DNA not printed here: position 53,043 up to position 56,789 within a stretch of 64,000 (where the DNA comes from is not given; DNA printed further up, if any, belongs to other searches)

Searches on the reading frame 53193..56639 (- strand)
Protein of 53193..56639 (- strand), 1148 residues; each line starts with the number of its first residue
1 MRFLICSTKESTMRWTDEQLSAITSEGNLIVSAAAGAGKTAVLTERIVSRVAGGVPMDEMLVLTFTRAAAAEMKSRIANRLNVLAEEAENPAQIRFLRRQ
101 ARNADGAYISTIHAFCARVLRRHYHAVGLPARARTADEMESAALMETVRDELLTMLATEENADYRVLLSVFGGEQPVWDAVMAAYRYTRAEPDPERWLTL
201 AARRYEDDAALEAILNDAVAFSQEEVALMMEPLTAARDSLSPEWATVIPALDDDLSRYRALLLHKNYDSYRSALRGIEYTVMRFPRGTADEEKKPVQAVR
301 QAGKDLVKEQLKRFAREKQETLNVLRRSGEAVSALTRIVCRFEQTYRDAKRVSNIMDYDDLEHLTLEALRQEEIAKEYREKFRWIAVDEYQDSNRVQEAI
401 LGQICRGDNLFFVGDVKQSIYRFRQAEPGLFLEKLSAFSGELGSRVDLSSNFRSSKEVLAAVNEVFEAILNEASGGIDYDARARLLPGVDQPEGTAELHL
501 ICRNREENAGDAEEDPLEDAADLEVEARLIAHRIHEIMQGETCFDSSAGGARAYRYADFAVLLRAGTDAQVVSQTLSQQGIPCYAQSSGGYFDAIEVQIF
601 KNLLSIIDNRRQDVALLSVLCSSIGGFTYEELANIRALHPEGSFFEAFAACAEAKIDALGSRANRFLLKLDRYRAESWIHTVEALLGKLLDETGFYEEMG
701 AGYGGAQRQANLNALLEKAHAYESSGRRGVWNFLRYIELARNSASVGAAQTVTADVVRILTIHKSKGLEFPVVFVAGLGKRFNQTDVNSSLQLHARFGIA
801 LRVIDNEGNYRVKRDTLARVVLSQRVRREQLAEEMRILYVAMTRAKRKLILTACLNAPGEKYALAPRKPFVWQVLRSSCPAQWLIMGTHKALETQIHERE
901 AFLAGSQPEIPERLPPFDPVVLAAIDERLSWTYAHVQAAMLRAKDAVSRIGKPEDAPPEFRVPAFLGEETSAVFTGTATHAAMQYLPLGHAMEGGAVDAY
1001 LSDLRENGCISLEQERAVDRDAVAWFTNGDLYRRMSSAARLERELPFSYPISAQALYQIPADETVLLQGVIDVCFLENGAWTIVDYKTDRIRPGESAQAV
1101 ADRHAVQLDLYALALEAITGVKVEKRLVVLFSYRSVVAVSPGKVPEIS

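Call 7: search_protein_families(library=ncbifam, proteins=[window:53193-56639:-])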
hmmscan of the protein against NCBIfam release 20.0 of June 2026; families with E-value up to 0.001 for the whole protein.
window:53193-56639:- (1148 aa): 17 families
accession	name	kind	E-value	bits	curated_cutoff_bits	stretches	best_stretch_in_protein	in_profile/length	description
TIGR02785.1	addA_Gpos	equivalog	4.6e-250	833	707.65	2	14-853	1-878/1234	helicase-exonuclease AddAB subunit AddA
TIGR02784.1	addA_alphas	equivalog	9.6e-83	279.2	860.75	1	17-1118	1-1117/1138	double-strand break repair helicase AddA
TIGR00609.1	recB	equivalog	7.6e-73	246.2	696.05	1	24-853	7-812/1175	exodeoxyribonuclease V subunit beta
TIGR01073.1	pcrA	equivalog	9.6e-68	229.2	911.2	3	316-468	143-295/725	DNA helicase PcrA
TIGR01074.1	rep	equivalog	6.5e-50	170.1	951.45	3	299-467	123-291/668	DNA helicase Rep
NF010485.0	PRK13909.1-2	equivalog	2.8e-49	168.1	650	3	325-472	271-430/909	RecB-like helicase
TIGR01075.1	uvrD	equivalog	2.7e-47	161.5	1144.45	3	334-467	160-293/715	DNA helicase II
NF008743.0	PRK11773.1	equivalog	4.8e-46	157.4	965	3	331-467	162-298/720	DNA helicase II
NF010487.0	PRK13909.1-4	equivalog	2e-38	132.2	759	3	332-599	274-518/924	RecB-like helicase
NF008172.0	PRK10919.1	equivalog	3.1e-37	128.1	1168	3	304-464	129-289/673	DNA helicase Rep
NF008128.0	PRK10876.1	equivalog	1e-31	109.5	1697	1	335-845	328-809/1181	exodeoxyribonuclease V subunit beta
NF010484.0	PRK13909.1-1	equivalog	1.4e-23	82.7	1074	3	29-89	8-68/945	RecB-like helicase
NF008276.0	PRK11054.1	equivalog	3.1e-21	75.5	543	2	20-83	203-267/684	DNA helicase IV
NF010486.0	PRK13909.1-3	equivalog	3.1e-20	71.8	1109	3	27-87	6-66/921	RecB-like helicase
NF041254.1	motor_HelR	exception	6.1e-06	24.8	750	1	342-474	477-607/706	RNA polymerase recycling motor ATPase HelR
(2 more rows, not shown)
